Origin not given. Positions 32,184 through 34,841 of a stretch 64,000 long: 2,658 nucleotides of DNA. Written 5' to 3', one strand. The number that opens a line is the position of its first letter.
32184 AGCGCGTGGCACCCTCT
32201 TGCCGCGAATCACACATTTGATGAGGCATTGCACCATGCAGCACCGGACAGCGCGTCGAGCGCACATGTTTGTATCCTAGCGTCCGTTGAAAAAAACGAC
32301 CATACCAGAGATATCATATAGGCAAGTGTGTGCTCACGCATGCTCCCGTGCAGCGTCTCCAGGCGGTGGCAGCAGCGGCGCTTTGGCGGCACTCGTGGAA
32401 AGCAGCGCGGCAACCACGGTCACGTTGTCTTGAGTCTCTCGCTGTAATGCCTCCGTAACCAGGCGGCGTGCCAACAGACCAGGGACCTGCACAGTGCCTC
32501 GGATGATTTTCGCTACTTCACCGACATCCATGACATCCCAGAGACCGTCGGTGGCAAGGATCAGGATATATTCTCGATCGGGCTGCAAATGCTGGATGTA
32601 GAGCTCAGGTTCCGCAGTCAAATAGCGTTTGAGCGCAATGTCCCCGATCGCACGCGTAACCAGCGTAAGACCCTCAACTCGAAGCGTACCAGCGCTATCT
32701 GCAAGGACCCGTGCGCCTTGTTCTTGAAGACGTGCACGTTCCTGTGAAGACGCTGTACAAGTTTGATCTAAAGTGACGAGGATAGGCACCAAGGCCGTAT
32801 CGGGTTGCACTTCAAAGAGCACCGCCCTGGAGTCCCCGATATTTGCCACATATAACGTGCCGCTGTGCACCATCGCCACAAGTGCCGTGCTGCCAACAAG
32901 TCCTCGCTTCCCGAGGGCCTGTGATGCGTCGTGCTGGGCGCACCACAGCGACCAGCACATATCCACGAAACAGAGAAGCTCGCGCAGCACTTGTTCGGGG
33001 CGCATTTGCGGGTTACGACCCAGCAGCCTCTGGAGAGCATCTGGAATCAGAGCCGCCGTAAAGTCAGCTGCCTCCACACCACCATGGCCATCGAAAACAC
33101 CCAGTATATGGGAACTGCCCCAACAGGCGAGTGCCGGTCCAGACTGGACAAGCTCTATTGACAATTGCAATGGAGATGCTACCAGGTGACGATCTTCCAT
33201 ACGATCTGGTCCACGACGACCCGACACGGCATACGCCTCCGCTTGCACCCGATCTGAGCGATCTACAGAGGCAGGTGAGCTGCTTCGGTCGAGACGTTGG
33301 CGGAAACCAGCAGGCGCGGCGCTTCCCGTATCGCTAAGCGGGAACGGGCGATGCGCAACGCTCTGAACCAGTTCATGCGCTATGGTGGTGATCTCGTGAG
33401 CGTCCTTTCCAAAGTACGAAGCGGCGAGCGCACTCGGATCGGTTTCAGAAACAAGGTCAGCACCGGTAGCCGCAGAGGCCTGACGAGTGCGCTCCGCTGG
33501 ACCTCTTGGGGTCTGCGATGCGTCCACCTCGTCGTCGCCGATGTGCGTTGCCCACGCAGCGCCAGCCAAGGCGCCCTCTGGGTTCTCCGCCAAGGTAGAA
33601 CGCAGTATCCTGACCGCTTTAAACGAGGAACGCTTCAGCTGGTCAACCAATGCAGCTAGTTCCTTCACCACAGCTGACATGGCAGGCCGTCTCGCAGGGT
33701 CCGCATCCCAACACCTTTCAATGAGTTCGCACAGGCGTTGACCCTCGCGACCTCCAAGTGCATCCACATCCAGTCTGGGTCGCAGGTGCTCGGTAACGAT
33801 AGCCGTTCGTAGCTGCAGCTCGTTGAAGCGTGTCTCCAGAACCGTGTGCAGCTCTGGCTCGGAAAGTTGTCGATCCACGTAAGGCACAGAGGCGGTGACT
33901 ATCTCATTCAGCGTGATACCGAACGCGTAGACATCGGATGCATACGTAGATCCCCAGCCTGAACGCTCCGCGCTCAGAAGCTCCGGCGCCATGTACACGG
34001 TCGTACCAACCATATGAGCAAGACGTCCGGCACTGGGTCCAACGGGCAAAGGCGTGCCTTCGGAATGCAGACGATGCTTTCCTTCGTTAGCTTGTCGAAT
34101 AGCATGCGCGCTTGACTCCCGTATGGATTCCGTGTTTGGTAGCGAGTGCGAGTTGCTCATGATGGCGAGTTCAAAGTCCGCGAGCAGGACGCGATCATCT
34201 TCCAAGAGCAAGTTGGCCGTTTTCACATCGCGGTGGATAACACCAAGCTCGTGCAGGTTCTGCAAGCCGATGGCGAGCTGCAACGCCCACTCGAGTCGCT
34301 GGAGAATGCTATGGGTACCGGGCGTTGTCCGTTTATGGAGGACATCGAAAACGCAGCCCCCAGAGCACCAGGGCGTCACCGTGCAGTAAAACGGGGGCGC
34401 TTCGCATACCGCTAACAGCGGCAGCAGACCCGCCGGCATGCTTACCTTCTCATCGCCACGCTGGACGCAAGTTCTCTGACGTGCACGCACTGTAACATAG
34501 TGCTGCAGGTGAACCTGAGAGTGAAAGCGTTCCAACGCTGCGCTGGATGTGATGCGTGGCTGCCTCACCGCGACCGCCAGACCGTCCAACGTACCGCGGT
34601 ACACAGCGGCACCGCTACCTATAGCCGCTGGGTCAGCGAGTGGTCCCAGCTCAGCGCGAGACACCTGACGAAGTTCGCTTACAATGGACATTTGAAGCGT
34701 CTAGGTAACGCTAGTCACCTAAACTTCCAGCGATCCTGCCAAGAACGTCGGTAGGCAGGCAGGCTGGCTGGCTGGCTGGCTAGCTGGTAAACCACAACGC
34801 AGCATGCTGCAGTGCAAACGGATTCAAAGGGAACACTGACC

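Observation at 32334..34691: Single-ORF kinase-PP2C fusion with a DFG-to-DFE substitution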

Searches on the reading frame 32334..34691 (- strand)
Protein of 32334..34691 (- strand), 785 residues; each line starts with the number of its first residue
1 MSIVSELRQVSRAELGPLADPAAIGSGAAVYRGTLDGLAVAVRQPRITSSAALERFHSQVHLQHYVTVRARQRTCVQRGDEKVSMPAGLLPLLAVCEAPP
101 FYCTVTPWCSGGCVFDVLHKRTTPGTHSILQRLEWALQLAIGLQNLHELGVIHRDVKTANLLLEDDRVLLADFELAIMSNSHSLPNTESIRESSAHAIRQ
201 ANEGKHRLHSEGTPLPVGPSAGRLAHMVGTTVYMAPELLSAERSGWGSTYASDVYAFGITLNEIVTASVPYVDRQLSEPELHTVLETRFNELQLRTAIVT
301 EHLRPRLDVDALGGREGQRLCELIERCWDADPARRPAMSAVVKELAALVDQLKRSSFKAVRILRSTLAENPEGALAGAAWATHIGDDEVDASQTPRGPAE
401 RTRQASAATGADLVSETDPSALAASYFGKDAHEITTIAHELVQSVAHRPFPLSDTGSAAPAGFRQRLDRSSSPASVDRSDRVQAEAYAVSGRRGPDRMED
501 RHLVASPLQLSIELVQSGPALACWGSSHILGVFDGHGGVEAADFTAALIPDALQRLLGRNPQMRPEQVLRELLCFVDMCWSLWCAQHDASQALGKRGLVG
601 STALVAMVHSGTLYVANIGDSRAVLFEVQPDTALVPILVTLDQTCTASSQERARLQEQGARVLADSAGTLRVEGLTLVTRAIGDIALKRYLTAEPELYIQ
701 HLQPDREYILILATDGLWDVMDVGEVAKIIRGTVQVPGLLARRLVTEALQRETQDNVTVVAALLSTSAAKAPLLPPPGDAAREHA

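Call 3: search_protein_families(library=pfam, proteins=[window:32334-34691:-], max_evalue=0.01)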
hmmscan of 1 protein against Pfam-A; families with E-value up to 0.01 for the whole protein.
window:32334-34691:- (785 aa): 4 families
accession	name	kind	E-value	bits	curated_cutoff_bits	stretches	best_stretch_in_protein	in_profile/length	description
PF00481.26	PP2C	-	9.5e-39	134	20.3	1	497-757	14-255/255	Protein phosphatase 2C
PF00069.31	Pkinase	-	2.4e-24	86.6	31.7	2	92-184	63-153/263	Protein kinase domain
PF07714.23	PK_Tyr_Ser-Thr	-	5.1e-23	82.1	23.1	2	89-180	63-153/258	Protein tyrosine and serine/threonine kinase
PF13672.11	PP2C_2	-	0.0012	18.9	24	1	529-627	26-122/209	Protein phosphatase 2C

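Call 4: search_solved_structures(query=window:32334-34691:-, show_alignments=2)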
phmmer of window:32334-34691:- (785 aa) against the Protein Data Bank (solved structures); distinct sequences matched with E-value up to 0.001: 819 (the best 60 are shown).
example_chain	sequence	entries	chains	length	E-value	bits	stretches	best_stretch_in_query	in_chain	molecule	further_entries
7mwn_B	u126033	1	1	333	6.4e-21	78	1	525-733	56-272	HAB1-T+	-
5zcl_A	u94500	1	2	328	1.1e-20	77.3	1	526-733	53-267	Probable protein phosphatase 2C 50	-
5gwp_A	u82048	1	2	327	2e-20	76.4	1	526-733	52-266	Probable protein phosphatase 2C 50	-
5zcu_A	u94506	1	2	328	2e-20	76.4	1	526-733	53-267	Probable protein phosphatase 2C 50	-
8ay3_B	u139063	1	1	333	2.6e-20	76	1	497-733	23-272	Protein phosphatase 2C 16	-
8aya_B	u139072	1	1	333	2.7e-20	75.9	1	498-733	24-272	Protein phosphatase 2C 16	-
8ay6_B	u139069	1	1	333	3.1e-20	75.8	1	508-733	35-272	Protein phosphatase 2C 16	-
3kb3_B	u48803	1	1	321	3.2e-20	75.7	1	508-733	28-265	Protein phosphatase 2C 16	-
6zuc_B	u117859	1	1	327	3.3e-20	75.7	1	508-733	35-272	Protein phosphatase 2C 16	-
9h0h_B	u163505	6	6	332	3.3e-20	75.7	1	498-733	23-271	Protein phosphatase 2C 16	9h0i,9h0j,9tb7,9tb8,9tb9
5mn0_B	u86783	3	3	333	3.3e-20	75.7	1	498-733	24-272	Protein phosphatase 2C 16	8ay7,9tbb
4la7_B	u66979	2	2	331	3.4e-20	75.7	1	508-733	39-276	Protein phosphatase 2C 16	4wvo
9tb6_B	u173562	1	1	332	3.4e-20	75.6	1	508-733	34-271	Protein phosphatase 2C 16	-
3rt0_A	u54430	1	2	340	3.4e-20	75.6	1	508-733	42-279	Protein phosphatase 2C 16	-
9tb5_B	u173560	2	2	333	3.4e-20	75.6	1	508-733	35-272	Protein phosphatase 2C 16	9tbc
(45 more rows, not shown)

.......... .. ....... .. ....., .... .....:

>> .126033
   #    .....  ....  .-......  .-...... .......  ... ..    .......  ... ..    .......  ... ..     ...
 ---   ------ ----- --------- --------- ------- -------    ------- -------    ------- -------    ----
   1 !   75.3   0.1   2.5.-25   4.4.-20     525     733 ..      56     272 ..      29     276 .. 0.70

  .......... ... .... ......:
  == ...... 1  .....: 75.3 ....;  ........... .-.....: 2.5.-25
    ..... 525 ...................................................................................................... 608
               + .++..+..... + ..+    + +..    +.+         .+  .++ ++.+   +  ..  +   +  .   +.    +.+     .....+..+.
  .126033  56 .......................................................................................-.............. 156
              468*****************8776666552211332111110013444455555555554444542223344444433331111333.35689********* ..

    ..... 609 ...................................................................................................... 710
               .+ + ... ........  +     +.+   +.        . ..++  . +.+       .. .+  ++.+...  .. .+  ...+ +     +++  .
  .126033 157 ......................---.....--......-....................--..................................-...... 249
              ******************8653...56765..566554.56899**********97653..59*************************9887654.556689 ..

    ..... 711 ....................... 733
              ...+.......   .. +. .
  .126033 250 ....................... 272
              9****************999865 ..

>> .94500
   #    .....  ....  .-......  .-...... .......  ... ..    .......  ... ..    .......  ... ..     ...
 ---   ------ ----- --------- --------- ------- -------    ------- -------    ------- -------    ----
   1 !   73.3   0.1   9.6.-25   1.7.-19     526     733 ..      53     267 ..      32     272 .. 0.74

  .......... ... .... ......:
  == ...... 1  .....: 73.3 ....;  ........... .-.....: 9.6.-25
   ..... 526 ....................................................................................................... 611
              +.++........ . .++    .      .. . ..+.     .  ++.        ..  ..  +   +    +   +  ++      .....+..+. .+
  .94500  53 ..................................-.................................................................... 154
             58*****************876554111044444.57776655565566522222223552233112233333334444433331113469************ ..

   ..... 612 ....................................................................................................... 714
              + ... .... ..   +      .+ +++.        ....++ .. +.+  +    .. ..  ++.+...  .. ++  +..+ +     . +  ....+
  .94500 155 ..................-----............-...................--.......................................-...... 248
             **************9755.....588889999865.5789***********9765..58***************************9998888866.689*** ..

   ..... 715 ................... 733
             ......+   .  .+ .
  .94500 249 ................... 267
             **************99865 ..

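Call 6: find_homologous_proteins(query=window:32334-34691:-)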
Query window:32334-34691:- (785 aa): 77 proteins with E <= 0.001 among 8000 candidates.
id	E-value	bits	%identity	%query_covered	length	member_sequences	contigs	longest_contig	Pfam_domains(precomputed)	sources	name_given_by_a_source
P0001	0.0e+0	1730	99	100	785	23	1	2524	PF07714.24,PF00069.32,PF00481.27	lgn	-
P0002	3.1e-246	838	55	98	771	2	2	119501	PF07714.24,PF13672.12,PF00069.32,PF00481.27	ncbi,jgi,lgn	jgi:serine/threonine protein phosphatase PrpC/serine/threonine protein kinase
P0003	7.0e-239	814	52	98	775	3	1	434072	PF07714.24,PF00069.32,PF00481.27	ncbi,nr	ncbi:hypothetical protein CCYA_CCYA18G4529 [Cyanidiococcus yangmingshanensis]|nr:hypothetical protei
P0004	4.8e-139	484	49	44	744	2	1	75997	PF07714.24,PF13672.12,PF00069.32,PF00481.27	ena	-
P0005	4.0e-98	348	45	45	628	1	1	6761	PF07714.24,PF00069.32,PF00481.27,PF17667.8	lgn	-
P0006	8.5e-97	344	37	96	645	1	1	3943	PF07714.24,PF13672.12,PF00069.32,PF00481.27,PF17667.8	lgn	-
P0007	1.1e-96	344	34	95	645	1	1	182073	PF07714.24,PF00069.32,PF00481.27,PF17667.8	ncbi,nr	ncbi:serine/threonine protein phosphatase 2C Rhodoplastic [Gracilaria domingensis]|nr:serine/threoni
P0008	1.2e-95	340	35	95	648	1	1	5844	PF07714.24,PF00069.32,PF00481.27,PF17667.8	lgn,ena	-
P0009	3.9e-95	338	34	94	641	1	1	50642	PF07714.24,PF13672.12,PF00069.32,PF00481.27,PF17667.8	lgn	-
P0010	4.3e-95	338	34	95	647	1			PF07714.24,PF13672.12,PF00069.32,PF00481.27,PF17667.8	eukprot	eukprot:TRINITY_DN429_c0_g1_i1.p2 TRINITY_DN429_c0_g1~~TRINITY_DN429_c0_g1_i1.p2 ORF type:complete l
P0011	1.3e-94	337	35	95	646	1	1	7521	PF07714.24,PF00069.32,PF00481.27,PF17667.8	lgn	-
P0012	2.2e-94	336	34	95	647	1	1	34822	PF07714.24,PF00069.32,PF00481.27,PF17667.8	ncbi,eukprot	ncbi:unnamed protein product [Agarophyton chilense]|eukprot:gb/GEZJ01003372.1/.p2 GENE.gb/GEZJ010033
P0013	2.4e-94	336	44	41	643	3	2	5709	PF07714.24,PF13672.12,PF00069.32,PF00481.27,PF17667.8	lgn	-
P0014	3.1e-94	335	36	95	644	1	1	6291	PF07714.24,PF00069.32,PF00481.27,PF17667.8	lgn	-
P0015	3.6e-94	335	35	94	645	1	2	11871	PF07714.24,PF00069.32,PF00481.27,PF17667.8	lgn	-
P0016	5.2e-94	335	35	96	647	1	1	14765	PF07714.24,PF00069.32,PF00481.27,PF17667.8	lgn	-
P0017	2.2e-93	333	34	97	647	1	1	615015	PF07714.24,PF00069.32,PF00481.27,PF17667.8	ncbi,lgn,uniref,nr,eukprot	ncbi:Protein kinase and PP2C-like domain-containing protein [Gracilariopsis chorda]|uniref:Protein k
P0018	3.6e-93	332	34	95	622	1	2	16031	PF07714.24,PF00069.32,PF00481.27,PF17667.8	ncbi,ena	-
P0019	3.7e-93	332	35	95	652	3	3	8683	PF07714.24,PF00069.32,PF00481.27,PF17667.8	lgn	-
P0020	8.1e-93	331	44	42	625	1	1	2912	PF07714.24,PF00069.32,PF00481.27,PF17667.8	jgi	-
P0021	8.1e-93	331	34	96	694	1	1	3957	PF07714.24,PF00069.32,PF00481.27,PF17667.8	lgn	-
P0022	2.7e-92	329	44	42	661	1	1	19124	PF07714.24,PF00069.32,PF00481.27,PF17667.8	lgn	-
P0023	3.6e-92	329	42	46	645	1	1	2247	PF07714.24,PF00069.32,PF00481.27,PF17667.8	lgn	-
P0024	7.5e-92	327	34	96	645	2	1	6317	PF07714.24,PF00069.32,PF00481.27,PF17667.8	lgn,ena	-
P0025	1.9e-91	326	44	41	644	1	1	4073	PF07714.24,PF00069.32,PF00481.27,PF17667.8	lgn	-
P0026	2.0e-91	326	43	41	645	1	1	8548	PF07714.24,PF13672.12,PF00069.32,PF00481.27,PF17667.8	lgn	-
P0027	5.8e-91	325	35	95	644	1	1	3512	PF07714.24,PF00069.32,PF00481.27,PF17667.8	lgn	-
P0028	1.7e-90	323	35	97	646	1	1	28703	PF07714.24,PF00069.32,PF00481.27,PF17667.8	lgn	-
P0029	1.2e-89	320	42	41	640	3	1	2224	PF07714.24,PF00069.32,PF00481.27,PF17667.8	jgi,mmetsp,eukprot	mmetsp:Transcript_22130/g.89627 ORF Transcript_22130/g.89627 Transcript_22130/m.89627 type:complete 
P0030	2.5e-88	316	42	44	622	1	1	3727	PF07714.24,PF00069.32,PF00481.27,PF17667.8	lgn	-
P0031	1.3e-87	313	42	41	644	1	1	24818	PF07714.24,PF13672.12,PF00069.32,PF00481.27,PF17667.8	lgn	-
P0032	5.0e-87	312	44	42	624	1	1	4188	PF07714.24,PF00069.32,PF00481.27,PF17667.8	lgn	-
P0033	7.9e-87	311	34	94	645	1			PF07714.24,PF00069.32,PF00481.27,PF17667.8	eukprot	eukprot:GFKZ01002141.1.p2 GENE.GFKZ01002141.1~~GFKZ01002141.1.p2 ORF type:complete len:646 (-),score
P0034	9.3e-87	311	37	53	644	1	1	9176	PF07714.24,PF00069.32,PF00481.27,PF17667.8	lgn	-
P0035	9.5e-86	307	43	42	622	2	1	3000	PF07714.24,PF00069.32,PF00481.27,PF17667.8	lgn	-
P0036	2.9e-85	306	43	42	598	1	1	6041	PF07714.24,PF00069.32,PF00481.27,PF17667.8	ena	-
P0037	4.8e-85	305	44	40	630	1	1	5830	PF07714.24,PF00069.32,PF00481.27,PF17667.8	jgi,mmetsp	mmetsp:Transcript_5692/g.16934 ORF Transcript_5692/g.16934 Transcript_5692/m.16934 type:complete len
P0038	6.9e-85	304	40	44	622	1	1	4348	PF07714.24,PF00069.32,PF00481.27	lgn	-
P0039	3.2e-84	302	40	42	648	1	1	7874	PF07714.24,PF00069.32,PF00481.27,PF17667.8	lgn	-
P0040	9.0e-84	301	34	96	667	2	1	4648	PF07714.24,PF00069.32,PF00481.27,PF17667.8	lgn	-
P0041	1.3e-82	297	42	42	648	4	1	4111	PF07714.24,PF00069.32,PF00481.27,PF17667.8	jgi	jgi:protein phosphatase 1L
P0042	4.6e-81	292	42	42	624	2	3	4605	PF07714.24,PF00069.32,PF00481.27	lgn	-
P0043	6.8e-80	288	43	42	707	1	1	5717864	PF07714.24,PF00069.32,PF00481.27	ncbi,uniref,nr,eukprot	ncbi:Protein kinase and PP2C-like domain-containing protein [Porphyridium purpureum]|uniref:Protein 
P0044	2.7e-78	283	33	95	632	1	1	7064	PF07714.24,PF00069.32,PF00481.27,PF17667.8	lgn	-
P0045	8.3e-75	271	39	37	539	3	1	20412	PF07714.24,PF00069.32,PF00481.27,PF17667.8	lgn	-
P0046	5.3e-71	259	35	38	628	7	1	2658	PF07714.24,PF00069.32,PF00481.27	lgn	-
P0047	3.8e-70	256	36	37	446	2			PF07714.24,PF00069.32,PF00481.27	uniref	uniref:PPM-type phosphatase domain-containing protein n=1 Tax=Compsopogon caeruleus TaxID=31354 RepI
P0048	2.6e-64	236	35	70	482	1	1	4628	PF07714.24,PF00069.32,PF00481.27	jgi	jgi:serine/threonine protein phosphatase PrpC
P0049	1.0e-63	235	41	34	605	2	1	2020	PF07714.24,PF00069.32,PF00481.27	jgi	-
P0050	1.8e-63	234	54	18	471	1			PF07714.24,PF00069.32,PF00481.27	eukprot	eukprot:Plantae.Rhodophyta-Purpureofilum_apyrenoidigerum.ctg21305.p1 GENE.Plantae.Rhodophyta-Purpure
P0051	2.3e-58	217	37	65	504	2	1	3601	PF07714.24,PF00069.32,PF17667.8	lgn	-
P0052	5.2e-57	212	32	92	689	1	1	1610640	PF07714.24,PF00069.32,PF00481.27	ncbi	ncbi:hypothetical protein MMPV_003636 [Pyropia vietnamensis]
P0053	1.4e-44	171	41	39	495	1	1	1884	PF07714.24,PF00069.32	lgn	-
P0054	1.0e-8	53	24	42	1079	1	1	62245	PF07714.24,PF00069.32,PF03109.23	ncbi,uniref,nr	ncbi:hypothetical protein H0H81_010474 [Sphagnurus paluster]|uniref:Protein kinase domain-containing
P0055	1.2e-7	49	27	23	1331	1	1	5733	PF06293.21,PF07714.24,PF00069.32,PF03109.23,PF19974.6,PF14531.13,PF01163.29,PF17667.8,PF01636.30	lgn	-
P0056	2.2e-6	45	31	28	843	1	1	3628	PF07714.24,PF00069.32,PF03109.23,PF01636.30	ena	-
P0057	3.2e-6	44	32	25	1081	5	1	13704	PF13431.13,PF23914.2,PF14559.13,PF07714.24,PF00069.32,PF13371.13,PF00515.35,PF12895.14,PF13424.13,PF13432.13,PF13181.13,PF07719.24,PF01636.30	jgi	jgi:eukaryotic-like serine/threonine-protein kinase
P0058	8.7e-6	43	28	27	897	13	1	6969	PF07714.24,PF00069.32,PF26549.1,PF00930.28,PF26550.2,PF07676.19,PF01636.30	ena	-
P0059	2.5e-5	41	27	41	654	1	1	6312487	PF07714.24,PF00069.32,PF00139.27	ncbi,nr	ncbi:L-type lectin-domain containing receptor kinase S.1 [Hirschfeldia incana]|nr:L-type lectin-doma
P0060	6.4e-5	40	24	41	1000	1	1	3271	PF07714.24,PF00069.32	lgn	-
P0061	8.1e-5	40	27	33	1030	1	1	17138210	PF07714.24,PF00069.32,PF14604.13,PF00018.35,PF07653.24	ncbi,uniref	ncbi:mitogen-activated protein kinase kinase kinase 10 [Heptranchias perlo]|uniref:mitogen-activated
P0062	1.1e-4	39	28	30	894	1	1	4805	PF07714.24,PF00069.32,PF26549.1,PF00930.28,PF26550.2,PF07676.19,PF01636.30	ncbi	-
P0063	1.4e-4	39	27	30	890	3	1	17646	PF07714.24,PF00069.32,PF26549.1,PF23381.2,PF26550.2,PF00400.39,PF07676.19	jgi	jgi:serine/threonine-protein kinase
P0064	1.7e-4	39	25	22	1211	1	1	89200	PF07714.24,PF00069.32,PF26549.1,PF00930.28,PF14531.13,PF26550.2,PF07676.19,PF01636.30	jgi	jgi:serine/threonine protein kinase/Tol biopolymer transport system component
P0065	1.7e-4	39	24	32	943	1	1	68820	PF07714.24,PF00069.32,PF03109.23,PF03781.23,PF01636.30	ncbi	-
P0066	2.1e-4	38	32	28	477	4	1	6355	PF07714.24,PF00069.32,PF17667.8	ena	-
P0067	2.5e-4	38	29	23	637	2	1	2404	PF07714.24,PF00069.32,PF03109.23,PF08238.19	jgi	jgi:eukaryotic-like serine/threonine-protein kinase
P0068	3.1e-4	38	28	41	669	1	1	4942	PF07714.24,PF00069.32,PF00139.27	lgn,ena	-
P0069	3.1e-4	38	28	41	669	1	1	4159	PF07714.24,PF00069.32,PF00139.27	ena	-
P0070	3.3e-4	38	27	32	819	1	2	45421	PF07714.24,PF00069.32,PF03109.23,PF01636.30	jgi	jgi:eukaryotic-like serine/threonine-protein kinase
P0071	3.6e-4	38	27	30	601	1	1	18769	PF07714.24,PF00069.32,PF03109.23,PF01636.30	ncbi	ncbi:MAG: serine/threonine-protein kinase [Gemmatimonadota bacterium]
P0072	3.8e-4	38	27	30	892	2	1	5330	PF07714.24,PF00069.32,PF26549.1,PF00930.28,PF26550.2,PF07676.19,PF01636.30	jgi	-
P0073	3.9e-4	38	23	42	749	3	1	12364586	PF07714.24,PF00069.32,PF14604.13,PF00018.35,PF07653.24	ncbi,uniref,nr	ncbi:mitogen-activated protein kinase kinase kinase 10 isoform X2 [Leucoraja erinacea]|uniref:mitoge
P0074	4.4e-4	37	27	29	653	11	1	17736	PF07714.24,PF00069.32,PF03109.23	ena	-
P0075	6.6e-4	37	27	25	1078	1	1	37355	PF13431.13,PF23914.2,PF13414.13,PF13428.13,PF14559.13,PF07714.24,PF00069.32,PF13371.13,PF00515.35,PF12895.14,PF13424.13,PF13432.13,PF13181.13,PF07719.24,PF01636.30,PF13174.13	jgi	jgi:serine/threonine protein kinase/Flp pilus assembly protein TadD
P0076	7.6e-4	37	26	33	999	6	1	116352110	PF07714.24,PF00069.32,PF14604.13,PF00018.35,PF07653.24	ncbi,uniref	ncbi:mitogen-activated protein kinase kinase kinase 10 [Hemitrygon akajei]|uniref:mitogen-activated 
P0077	8.3e-4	36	27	30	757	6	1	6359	PF07714.24,PF00069.32,PF25174.2,PF26549.1,PF23381.2,PF03109.23,PF12894.14,PF26550.2,PF00400.39,PF07676.19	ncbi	ncbi:MAG: protein kinase domain-containing protein, partial [Gemmatimonadales bacterium]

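Call 18: list_cluster_members(proteins=[P0001, P0002, P0003, P0004])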
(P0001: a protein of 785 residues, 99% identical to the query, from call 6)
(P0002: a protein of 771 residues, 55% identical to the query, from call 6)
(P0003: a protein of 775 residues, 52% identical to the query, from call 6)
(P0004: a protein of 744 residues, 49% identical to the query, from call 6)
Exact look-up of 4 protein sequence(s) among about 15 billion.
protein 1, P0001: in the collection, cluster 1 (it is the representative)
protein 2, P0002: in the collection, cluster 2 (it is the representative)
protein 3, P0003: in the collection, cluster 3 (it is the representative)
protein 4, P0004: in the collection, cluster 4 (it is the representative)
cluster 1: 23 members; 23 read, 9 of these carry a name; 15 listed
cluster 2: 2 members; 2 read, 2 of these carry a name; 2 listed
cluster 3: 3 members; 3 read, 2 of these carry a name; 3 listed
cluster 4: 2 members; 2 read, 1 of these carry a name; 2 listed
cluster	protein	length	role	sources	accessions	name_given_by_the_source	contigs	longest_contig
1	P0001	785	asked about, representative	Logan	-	-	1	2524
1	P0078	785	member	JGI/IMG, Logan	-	serine/threonine protein phosphatase PrpC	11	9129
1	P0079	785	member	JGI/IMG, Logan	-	serine/threonine protein phosphatase PrpC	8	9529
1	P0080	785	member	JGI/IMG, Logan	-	serine/threonine protein phosphatase PrpC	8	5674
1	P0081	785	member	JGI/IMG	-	serine/threonine protein phosphatase PrpC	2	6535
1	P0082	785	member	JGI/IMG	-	serine/threonine protein phosphatase PrpC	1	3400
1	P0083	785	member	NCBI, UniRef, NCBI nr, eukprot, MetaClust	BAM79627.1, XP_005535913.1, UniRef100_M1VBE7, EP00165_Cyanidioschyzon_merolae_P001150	protein phosphatase 2C, with protein kinase domain [Cyanidioschyzon merolae strain 10D] | Protein phosphatase 2C, with protein kinase domain n=1 Tax=Cyanidioschyzon merolae ... | XP_005535913.1 protein phosphatase 2C, with protein kinase domain [Cyanidioschyzon ...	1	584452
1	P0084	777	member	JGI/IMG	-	serine/threonine protein phosphatase PrpC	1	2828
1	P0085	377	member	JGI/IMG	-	hypothetical protein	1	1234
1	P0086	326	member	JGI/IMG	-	serine/threonine protein kinase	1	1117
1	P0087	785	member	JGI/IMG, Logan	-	-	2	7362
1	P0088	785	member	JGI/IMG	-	-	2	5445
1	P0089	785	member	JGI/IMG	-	-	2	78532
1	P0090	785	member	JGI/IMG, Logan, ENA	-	-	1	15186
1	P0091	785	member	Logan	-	-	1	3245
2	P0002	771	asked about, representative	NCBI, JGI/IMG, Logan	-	serine/threonine protein phosphatase PrpC/serine/threonine protein kinase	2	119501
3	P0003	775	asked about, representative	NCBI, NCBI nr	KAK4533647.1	hypothetical protein CCYA_CCYA18G4529 [Cyanidiococcus yangmingshanensis]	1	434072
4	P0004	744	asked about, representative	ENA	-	-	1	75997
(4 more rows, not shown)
